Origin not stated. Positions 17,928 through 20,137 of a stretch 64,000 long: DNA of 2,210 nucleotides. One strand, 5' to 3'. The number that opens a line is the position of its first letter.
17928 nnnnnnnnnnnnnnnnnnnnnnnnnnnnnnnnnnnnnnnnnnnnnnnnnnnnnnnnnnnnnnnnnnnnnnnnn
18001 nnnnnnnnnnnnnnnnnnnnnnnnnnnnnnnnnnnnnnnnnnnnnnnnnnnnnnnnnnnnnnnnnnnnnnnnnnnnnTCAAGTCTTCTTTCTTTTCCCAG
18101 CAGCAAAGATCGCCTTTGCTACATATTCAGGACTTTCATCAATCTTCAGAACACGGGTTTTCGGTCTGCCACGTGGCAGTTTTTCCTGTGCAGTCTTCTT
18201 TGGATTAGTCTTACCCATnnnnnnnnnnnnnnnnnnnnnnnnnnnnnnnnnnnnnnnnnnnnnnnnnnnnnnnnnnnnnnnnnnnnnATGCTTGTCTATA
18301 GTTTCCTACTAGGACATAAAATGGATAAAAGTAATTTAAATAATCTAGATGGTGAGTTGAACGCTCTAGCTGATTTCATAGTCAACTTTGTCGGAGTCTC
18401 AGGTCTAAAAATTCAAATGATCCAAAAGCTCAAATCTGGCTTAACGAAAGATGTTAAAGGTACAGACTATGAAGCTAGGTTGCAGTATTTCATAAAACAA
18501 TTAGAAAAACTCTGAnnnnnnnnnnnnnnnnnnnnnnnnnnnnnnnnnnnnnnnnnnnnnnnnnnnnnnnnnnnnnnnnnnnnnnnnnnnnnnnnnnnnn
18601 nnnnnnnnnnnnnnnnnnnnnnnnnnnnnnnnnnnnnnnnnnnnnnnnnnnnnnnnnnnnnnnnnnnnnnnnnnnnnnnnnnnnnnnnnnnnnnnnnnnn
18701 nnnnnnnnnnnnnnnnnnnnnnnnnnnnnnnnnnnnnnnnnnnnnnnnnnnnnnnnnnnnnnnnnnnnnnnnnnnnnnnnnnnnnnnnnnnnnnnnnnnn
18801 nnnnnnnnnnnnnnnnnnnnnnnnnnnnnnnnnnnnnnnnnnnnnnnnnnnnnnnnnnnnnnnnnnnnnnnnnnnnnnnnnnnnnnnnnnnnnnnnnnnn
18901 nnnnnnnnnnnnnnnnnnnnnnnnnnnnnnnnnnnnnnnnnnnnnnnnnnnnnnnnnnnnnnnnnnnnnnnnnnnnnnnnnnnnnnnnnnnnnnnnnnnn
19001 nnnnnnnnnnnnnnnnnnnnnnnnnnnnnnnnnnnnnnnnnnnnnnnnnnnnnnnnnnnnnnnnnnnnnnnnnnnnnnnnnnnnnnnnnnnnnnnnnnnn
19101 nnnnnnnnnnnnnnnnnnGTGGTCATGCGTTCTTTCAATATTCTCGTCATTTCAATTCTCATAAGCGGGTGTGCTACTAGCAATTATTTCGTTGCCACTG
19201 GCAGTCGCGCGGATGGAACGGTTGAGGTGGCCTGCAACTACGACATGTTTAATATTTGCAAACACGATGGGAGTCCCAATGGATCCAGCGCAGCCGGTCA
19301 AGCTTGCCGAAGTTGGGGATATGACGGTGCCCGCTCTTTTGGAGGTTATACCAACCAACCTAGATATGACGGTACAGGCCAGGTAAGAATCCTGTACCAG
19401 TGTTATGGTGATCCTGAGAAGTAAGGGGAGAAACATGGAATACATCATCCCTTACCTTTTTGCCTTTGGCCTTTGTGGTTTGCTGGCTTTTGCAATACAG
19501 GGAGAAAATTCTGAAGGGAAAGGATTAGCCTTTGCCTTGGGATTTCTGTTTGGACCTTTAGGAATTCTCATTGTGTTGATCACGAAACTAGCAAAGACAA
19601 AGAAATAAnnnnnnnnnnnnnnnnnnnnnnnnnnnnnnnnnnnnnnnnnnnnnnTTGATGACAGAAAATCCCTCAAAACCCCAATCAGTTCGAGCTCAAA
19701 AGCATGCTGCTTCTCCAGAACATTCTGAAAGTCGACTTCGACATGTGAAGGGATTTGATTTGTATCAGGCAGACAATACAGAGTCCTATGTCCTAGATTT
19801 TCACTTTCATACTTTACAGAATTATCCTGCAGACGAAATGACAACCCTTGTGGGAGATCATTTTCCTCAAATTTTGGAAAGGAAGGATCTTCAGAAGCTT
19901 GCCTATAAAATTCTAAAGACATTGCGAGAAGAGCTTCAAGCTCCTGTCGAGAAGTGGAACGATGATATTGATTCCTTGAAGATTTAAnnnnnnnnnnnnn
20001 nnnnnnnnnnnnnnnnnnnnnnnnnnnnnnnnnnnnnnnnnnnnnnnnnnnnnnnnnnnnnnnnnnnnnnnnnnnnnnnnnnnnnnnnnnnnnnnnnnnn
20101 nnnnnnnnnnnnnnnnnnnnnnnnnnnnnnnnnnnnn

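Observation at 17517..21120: A 3.6-kb IS1595-family transposon with an 8-bp target duplication has split the conserved ftsYEX-rpoH unit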

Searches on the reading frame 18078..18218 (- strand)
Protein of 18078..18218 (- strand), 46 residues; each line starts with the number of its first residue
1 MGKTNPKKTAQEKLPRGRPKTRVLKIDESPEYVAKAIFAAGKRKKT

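Call 6: search_protein_families(library=pfam, proteins=[window:18078-18218:-], max_evalue=0.01)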
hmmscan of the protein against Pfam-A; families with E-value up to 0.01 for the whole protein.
window:18078-18218:- (46 aa): 0 families

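Call 44: search_protein_families(library=pfam, proteins=[window:18081-18218:-], max_evalue=10)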
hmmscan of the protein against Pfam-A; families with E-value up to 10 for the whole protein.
seq(46 aa): 0 families

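Call 60: find_homologous_proteins(query=A1, max_evalue=0.001)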
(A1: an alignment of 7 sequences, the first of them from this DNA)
Query A1 (7 sequences) (46 aa, profile of the alignment): 218 proteins with E <= 0.001 among 5312 candidates; the best 120 are listed.
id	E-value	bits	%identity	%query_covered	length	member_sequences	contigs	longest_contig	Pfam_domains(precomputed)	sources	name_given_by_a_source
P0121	1.7e-18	84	69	63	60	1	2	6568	-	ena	-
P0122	4.4e-18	83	93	59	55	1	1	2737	-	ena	-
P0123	3.8e-17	80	85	59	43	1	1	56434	-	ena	-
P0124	1.1e-16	78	88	57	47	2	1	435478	-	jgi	-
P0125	1.3e-16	78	88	57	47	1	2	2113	-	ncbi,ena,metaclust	metaclust:\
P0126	1.8e-16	77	88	57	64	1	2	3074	-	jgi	-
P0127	2.5e-16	77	61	89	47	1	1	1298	-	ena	-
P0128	3.0e-16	77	45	63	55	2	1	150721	-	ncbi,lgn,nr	ncbi:MAG: hypothetical protein OXG06_02095 [Gammaproteobacteria bacterium]|nr:hypothetical protein [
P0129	5.1e-16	76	70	80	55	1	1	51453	-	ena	-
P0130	2.3e-15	74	69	63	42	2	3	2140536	-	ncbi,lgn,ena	-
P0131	8.1e-15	72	63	89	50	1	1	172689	-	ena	-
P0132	1.1e-14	72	81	59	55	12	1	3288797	-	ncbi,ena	-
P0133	1.4e-14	71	66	89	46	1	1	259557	-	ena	-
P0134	1.7e-14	71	68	80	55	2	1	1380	-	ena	-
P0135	2.1e-14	71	71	76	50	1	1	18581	-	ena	-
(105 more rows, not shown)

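Call 61: find_encoding_contigs(protein=P0132, flank=5000, max_places=4)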
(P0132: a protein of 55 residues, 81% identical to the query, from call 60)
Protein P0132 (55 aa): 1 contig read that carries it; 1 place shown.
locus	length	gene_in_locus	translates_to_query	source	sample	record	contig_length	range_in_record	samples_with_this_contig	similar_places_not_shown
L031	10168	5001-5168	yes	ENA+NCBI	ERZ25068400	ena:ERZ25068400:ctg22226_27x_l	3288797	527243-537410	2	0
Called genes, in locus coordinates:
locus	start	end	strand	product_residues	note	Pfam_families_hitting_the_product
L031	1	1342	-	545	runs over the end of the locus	PF00005:ABC_tran (weak), PF13175:AAA_15 (faint), PF13401:AAA_22 (faint), PF13304:AAA_21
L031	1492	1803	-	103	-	-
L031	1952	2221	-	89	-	-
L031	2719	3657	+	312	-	PF12760:Zn_ribbon_IS1595, PF12762:DDE_Tnp_IS1595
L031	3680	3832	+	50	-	-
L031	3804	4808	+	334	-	PF01555:N6_N4_Mtase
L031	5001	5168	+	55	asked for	-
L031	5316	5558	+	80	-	-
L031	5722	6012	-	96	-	-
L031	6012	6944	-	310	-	-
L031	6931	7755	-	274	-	-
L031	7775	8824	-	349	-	-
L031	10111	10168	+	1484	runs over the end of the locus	PF13156:Mrr_cat_2, PF00270:DEAD (weak), PF04851:ResIII, PF00271:Helicase_C (weak), PF01170:UPF0020 (faint), PF02384:N6_Mtase, PF07669:Eco57I (weak)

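Call 62: find_encoding_contigs(protein=P0124, flank=5000, max_places=3)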
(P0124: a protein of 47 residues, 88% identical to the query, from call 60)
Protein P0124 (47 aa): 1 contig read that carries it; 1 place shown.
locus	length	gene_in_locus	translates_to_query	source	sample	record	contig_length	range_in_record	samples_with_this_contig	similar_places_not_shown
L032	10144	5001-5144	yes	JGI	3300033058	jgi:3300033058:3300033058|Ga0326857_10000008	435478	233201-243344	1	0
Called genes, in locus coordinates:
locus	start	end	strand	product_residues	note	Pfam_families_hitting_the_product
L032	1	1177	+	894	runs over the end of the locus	PF11130:TraC_F_IV, PF01580:FtsK_SpoIIIE (faint)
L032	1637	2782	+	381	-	PF02661:Fic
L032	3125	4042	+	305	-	PF12760:Zn_ribbon_IS1595, PF12762:DDE_Tnp_IS1595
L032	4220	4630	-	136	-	-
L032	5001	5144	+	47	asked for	-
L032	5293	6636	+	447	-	PF21088:MS_channel_1st (weak), PF00924:MS_channel_2nd, PF21082:MS_channel_3rd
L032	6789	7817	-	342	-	PF08843:AbiEii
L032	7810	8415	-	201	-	PF19570:DUF6088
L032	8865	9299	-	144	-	PF00848:Ring_hydroxyl_A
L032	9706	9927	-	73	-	-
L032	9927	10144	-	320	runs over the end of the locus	-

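Call 63: find_encoding_contigs(protein=P0133, flank=5000, max_places=3)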
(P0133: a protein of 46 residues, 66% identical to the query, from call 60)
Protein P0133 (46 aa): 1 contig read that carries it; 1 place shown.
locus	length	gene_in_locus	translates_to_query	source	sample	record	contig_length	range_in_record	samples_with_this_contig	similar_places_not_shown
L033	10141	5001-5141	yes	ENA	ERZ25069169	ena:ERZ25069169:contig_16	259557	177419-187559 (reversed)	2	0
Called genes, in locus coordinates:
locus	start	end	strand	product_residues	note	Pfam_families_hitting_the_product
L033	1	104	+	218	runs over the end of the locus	PF14622:Ribonucleas_3_3, PF00636:Ribonuclease_3, PF00035:dsrm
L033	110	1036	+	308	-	PF00350:Dynamin_N (weak), PF01926:MMR_HSR1, PF02421:FeoB_N, PF03193:RsgA_GTPase (faint), PF04548:AIG1, PF00009:GTP_EFTU, PF07650:KH_2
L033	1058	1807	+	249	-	PF11967:RecO_N, PF02565:RecO_C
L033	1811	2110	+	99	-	-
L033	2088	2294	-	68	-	-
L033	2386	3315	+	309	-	PF12760:Zn_ribbon_IS1595, PF12762:DDE_Tnp_IS1595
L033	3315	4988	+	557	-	PF01555:N6_N4_Mtase, PF04471:Mrr_cat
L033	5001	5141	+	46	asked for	-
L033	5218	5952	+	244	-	PF03740:PdxJ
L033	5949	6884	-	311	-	PF20833:RNase_E_G_Thio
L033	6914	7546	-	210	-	PF10150:RNase_E_G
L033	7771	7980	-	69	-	-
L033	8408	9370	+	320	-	PF01479:S4, PF00849:PseudoU_synth_2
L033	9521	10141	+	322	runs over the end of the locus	PF25145:NfeD1b_N, PF01343:Peptidase_S49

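Call 66: search_protein_families(library=ncbifam, proteins=[window:18078-18218:-], max_evalue=0.01)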
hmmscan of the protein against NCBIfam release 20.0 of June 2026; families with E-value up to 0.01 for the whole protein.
window:18078-18218:- (46 aa): 0 families

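Call 67: search_protein_families(library=phrogs, proteins=[window:18078-18218:-], max_evalue=0.01)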
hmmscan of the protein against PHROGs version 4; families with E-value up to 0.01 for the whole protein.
window:18078-18218:- (46 aa): 0 families

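Call 85: search_protein_families(library=pfam, proteins=[L032:4220-4630:-], max_evalue=0.1)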
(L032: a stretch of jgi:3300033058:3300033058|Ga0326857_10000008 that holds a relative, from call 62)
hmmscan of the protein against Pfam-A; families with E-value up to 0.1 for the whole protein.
L032:4220-4630:- (136 aa): 0 families

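Call 100: search_protein_families(library=padloc, proteins=[window:18078-18218:-], max_evalue=0.01)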
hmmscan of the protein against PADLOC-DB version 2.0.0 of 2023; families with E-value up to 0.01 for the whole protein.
window:18078-18218:- (46 aa): 0 families

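Call 101: predict_structure(alignment_id=A7)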
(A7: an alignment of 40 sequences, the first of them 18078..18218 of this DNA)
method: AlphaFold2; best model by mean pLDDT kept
length: 46 residues; sequences in the alignment: 40
mean_pLDDT: 73.1   pTM: 0.33
mean pLDDT of the five models: 73.1, 71.2, 69.4, 68.0, 67.9
residues with pLDDT >= 90: 1; 70-90: 29; 50-70: 15; < 50: 1
segments of 3 or more residues with pLDDT < 50: none
pLDDT, mean of each block of 10 residues (from residue 1): 54 71 83 86 70
secondary structure, 60 per line:
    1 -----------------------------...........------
elements in order: H30-40

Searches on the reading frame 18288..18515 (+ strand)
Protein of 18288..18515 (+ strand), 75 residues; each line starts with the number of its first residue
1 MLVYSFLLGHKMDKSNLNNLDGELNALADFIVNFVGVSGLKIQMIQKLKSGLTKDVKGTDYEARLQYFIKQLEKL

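Call 6: search_protein_families(library=pfam, proteins=[window:18288-18515:+], max_evalue=0.01)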
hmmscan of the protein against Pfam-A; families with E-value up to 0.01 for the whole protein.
window:18288-18515:+ (75 aa): 0 families

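Call 66: search_protein_families(library=ncbifam, proteins=[window:18288-18515:+], max_evalue=0.01)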
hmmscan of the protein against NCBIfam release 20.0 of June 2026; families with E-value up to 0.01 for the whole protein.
window:18288-18515:+ (75 aa): 0 families

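Call 67: search_protein_families(library=phrogs, proteins=[window:18288-18515:+], max_evalue=0.01)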
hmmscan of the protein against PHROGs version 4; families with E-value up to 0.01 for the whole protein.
window:18288-18515:+ (75 aa): 0 families

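Call 100: search_protein_families(library=padloc, proteins=[window:18321-18515:+], max_evalue=0.01)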
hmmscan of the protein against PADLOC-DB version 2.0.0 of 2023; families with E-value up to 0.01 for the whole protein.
window:18321-18515:+ (64 aa): 0 families

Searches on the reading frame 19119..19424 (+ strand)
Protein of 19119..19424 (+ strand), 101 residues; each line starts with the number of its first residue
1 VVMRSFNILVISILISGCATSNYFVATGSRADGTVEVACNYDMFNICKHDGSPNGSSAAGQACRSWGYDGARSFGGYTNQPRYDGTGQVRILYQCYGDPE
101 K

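Call 6: search_protein_families(library=pfam, proteins=[window:19119-19424:+], max_evalue=0.01)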
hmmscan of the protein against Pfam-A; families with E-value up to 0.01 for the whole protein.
window:19119-19424:+ (101 aa): 1 family
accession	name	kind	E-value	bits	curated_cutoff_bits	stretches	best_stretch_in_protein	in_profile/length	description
PF13992.11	YecR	-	2.9e-08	34.3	27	1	28-80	2-53/73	YecR-like lipoprotein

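Call 66: search_protein_families(library=ncbifam, proteins=[window:19119-19424:+], max_evalue=0.01)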
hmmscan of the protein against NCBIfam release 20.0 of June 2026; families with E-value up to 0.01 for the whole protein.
window:19119-19424:+ (101 aa): 0 families

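Call 67: search_protein_families(library=phrogs, proteins=[window:19119-19424:+], max_evalue=0.01)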
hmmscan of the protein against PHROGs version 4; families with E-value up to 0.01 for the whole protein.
window:19119-19424:+ (101 aa): 0 families

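Call 82: search_protein_representatives(protein=window:19125-19424:+)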
Query: 99 residues. Proteins with E-value up to 0.001 (for the whole library): 215; up to 1e-10: 11; up to 1e-30: 1. The best 150 are listed.
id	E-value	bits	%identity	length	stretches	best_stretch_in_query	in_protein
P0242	3.8e-34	133.2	59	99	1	1-99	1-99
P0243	1.8e-23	98.8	49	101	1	5-99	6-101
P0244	6.0e-23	97.2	52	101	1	7-99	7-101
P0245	6.2e-20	87.5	45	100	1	2-98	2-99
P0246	1.3e-17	80.0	43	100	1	7-98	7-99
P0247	8.6e-16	74.2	43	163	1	4-96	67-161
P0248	1.7e-13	66.8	42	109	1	4-98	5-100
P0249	1.8e-13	66.8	39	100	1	2-98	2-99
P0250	2.9e-12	62.9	44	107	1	7-98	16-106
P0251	9.7e-12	61.2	45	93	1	1-85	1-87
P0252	8.1e-11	58.2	45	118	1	5-78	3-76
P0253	3.6e-10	56.1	43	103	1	2-98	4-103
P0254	4.1e-10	55.9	48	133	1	10-95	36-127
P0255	7.0e-10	55.2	41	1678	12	46-84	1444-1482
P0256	1.8e-09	53.9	41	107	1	6-98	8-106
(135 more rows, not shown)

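Call 100: search_protein_families(library=padloc, proteins=[window:19125-19424:+], max_evalue=0.01)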
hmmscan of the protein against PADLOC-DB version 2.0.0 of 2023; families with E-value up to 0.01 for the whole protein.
window:19125-19424:+ (99 aa): 0 families

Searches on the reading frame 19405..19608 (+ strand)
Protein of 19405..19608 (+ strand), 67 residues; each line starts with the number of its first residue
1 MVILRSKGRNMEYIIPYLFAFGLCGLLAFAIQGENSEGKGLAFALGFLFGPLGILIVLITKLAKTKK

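Call 6: search_protein_families(library=pfam, proteins=[window:19405-19608:+], max_evalue=0.01)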
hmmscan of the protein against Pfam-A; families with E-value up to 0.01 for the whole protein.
window:19405-19608:+ (67 aa): 0 families

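Call 66: search_protein_families(library=ncbifam, proteins=[window:19405-19608:+], max_evalue=0.01)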
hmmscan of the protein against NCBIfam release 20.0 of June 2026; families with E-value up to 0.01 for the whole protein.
window:19405-19608:+ (67 aa): 0 families

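Call 67: search_protein_families(library=phrogs, proteins=[window:19405-19608:+], max_evalue=0.01)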
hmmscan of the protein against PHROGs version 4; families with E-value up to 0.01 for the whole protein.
window:19405-19608:+ (67 aa): 1 family
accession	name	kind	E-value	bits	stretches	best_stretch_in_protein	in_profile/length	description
phrog_19123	-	moron, auxiliary metabolic gene and host takeover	0.0019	19.3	1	19-61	8-50/72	membrane protein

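Call 100: search_protein_families(library=padloc, proteins=[window:19435-19608:+], max_evalue=0.01)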
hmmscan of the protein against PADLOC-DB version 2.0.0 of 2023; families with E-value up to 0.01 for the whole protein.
window:19435-19608:+ (57 aa): 0 families

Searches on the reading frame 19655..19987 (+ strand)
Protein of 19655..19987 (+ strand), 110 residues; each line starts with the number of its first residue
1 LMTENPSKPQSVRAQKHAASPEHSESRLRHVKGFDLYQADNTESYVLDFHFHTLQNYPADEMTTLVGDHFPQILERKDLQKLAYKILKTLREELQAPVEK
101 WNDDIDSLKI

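Call 6: search_protein_families(library=pfam, proteins=[window:19655-19987:+], max_evalue=0.01)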
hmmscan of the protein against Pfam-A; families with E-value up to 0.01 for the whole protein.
window:19655-19987:+ (110 aa): 0 families

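Call 66: search_protein_families(library=ncbifam, proteins=[window:19655-19987:+], max_evalue=0.01)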
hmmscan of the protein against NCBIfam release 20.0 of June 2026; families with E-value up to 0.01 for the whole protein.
window:19655-19987:+ (110 aa): 0 families

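Call 67: search_protein_families(library=phrogs, proteins=[window:19655-19987:+], max_evalue=0.01)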
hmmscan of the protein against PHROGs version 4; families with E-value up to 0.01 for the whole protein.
window:19655-19987:+ (110 aa): 0 families

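Call 73: find_homologous_proteins(query=window:19658-19987:+, max_evalue=0.001)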
Query window:19658-19987:+ (109 aa): 1 proteins with E <= 0.001 among 3 candidates.
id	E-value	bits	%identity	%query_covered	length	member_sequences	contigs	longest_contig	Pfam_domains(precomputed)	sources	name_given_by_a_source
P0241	1.0e-66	240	100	100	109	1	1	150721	-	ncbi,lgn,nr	ncbi:MAG: hypothetical protein OXG06_02105 [Gammaproteobacteria bacterium]|nr:hypothetical protein [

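Call 100: search_protein_families(library=padloc, proteins=[window:19658-19987:+], max_evalue=0.01)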
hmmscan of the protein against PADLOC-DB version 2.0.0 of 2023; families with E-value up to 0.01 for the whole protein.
window:19658-19987:+ (109 aa): 0 families
